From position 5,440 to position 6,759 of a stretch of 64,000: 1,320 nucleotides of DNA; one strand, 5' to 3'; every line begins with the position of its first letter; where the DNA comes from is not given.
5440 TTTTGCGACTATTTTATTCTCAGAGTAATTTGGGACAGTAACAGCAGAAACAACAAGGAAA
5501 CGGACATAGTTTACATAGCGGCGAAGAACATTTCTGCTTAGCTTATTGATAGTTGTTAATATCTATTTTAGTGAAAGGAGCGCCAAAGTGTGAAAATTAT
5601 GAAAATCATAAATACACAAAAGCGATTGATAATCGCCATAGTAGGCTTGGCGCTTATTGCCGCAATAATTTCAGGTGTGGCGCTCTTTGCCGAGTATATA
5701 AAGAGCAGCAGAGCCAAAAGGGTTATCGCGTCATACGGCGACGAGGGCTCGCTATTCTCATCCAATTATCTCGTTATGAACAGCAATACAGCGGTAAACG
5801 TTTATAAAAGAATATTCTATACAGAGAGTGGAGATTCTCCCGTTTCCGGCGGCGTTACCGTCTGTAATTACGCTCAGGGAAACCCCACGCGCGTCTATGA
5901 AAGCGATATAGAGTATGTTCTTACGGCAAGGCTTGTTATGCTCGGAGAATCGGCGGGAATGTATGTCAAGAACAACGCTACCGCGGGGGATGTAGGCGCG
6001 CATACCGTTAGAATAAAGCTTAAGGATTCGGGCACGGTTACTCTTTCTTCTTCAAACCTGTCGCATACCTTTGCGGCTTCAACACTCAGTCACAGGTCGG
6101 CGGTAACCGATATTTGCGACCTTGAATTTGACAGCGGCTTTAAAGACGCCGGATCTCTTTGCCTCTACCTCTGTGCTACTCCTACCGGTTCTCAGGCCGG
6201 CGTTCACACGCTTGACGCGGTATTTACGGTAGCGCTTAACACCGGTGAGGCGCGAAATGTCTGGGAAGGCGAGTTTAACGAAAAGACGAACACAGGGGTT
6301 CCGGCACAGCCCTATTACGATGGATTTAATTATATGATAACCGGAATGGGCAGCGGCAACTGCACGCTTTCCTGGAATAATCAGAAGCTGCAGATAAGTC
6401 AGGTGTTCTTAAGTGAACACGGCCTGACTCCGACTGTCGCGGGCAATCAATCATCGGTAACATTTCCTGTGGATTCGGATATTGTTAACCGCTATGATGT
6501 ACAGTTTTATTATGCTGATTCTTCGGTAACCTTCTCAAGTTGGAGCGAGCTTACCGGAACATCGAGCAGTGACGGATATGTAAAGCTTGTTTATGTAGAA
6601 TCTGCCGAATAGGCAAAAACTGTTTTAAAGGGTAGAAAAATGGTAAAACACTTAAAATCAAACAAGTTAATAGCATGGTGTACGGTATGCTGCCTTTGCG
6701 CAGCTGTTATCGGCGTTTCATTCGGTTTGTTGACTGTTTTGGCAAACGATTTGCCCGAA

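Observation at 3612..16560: Unrecognised operon: three tandem TasA/camelysin-like secreted paralogs plus a 3290-aa GLUG-repeat giant protein, with a consensus promoter, riboswitch-like leader and terminator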

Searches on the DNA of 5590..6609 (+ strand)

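Call 27: search_rna_families(sources=[L001, L003, L005, L002, L004], threshold=gathering)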
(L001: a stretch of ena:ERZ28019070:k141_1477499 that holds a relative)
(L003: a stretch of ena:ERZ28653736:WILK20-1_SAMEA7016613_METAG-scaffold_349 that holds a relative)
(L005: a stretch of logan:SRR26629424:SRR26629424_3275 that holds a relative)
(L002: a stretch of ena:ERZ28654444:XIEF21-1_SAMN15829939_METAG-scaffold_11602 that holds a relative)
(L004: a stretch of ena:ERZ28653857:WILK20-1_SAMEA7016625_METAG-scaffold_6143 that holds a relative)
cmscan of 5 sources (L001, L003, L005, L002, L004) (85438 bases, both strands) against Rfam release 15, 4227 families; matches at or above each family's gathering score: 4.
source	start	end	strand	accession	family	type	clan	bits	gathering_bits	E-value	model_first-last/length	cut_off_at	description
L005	7998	8072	+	RF01051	c-di-GMP-I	Cis-reg; riboswitch;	CL00126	60.4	35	3.4e-09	1-87/87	no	c-di-GMP-I riboswitch aptamer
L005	2729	2803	+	RF01051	c-di-GMP-I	Cis-reg; riboswitch;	CL00126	57.9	35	1.4e-08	1-87/87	no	c-di-GMP-I riboswitch aptamer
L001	8164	8241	+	RF01051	c-di-GMP-I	Cis-reg; riboswitch;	CL00126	51.4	35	5.2e-07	1-87/87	no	c-di-GMP-I riboswitch aptamer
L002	934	1011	+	RF01051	c-di-GMP-I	Cis-reg; riboswitch;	CL00126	51.4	35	5.2e-07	1-87/87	no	c-di-GMP-I riboswitch aptamer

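Call 60: search_rna_families(sources=[L006, L007, L008, L009, L010, L011, L012, L013, L015], threshold=gathering)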
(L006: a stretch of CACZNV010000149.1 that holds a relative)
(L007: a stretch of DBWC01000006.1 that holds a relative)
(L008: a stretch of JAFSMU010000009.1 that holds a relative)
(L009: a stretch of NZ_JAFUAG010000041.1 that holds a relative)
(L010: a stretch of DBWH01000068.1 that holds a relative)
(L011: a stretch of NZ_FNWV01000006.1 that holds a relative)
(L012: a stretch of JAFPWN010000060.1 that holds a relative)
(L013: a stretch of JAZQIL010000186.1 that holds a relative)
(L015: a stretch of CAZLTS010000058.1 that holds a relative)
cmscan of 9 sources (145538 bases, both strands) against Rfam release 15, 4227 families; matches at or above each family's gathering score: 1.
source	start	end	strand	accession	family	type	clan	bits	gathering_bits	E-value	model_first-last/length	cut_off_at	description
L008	1860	1934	+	RF01051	c-di-GMP-I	Cis-reg; riboswitch;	CL00126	50.1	35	1.9e-06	1-87/87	no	c-di-GMP-I riboswitch aptamer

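Call 97: search_rna_families(sources=[L016, L017, L018, L019], threshold=gathering)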
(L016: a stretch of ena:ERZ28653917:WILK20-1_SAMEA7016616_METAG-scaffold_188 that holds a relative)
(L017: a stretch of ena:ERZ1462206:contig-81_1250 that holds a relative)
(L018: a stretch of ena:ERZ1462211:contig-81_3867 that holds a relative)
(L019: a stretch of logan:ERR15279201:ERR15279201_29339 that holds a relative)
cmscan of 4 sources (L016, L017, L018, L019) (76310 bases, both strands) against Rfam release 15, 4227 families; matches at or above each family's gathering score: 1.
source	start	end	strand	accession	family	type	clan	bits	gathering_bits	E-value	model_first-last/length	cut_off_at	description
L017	8060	8134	+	RF01051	c-di-GMP-I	Cis-reg; riboswitch;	CL00126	66.7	35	8.6e-11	1-87/87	no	c-di-GMP-I riboswitch aptamer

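Call 115: search_rna_families(sources=[L024, L067, L072, L038, L045, L029, L042], threshold=gathering)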
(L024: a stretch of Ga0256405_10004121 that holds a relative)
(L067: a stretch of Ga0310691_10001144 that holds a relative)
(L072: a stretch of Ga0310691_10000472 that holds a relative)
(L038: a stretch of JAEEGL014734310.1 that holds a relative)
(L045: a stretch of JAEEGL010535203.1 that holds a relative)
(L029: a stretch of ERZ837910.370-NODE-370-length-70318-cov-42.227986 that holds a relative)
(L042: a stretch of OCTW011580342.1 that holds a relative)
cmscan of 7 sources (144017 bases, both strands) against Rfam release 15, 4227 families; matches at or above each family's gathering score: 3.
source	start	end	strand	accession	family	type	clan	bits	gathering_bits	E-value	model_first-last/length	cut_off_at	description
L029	19147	19219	-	RF00005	tRNA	Gene; tRNA;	CL00001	68.7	29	1.6e-12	1-71/71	no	tRNA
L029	19066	19137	-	RF00005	tRNA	Gene; tRNA;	CL00001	62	29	1.1e-10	1-71/71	no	tRNA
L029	18922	18995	-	RF00005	tRNA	Gene; tRNA;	CL00001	61.5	29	1.5e-10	1-71/71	no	tRNA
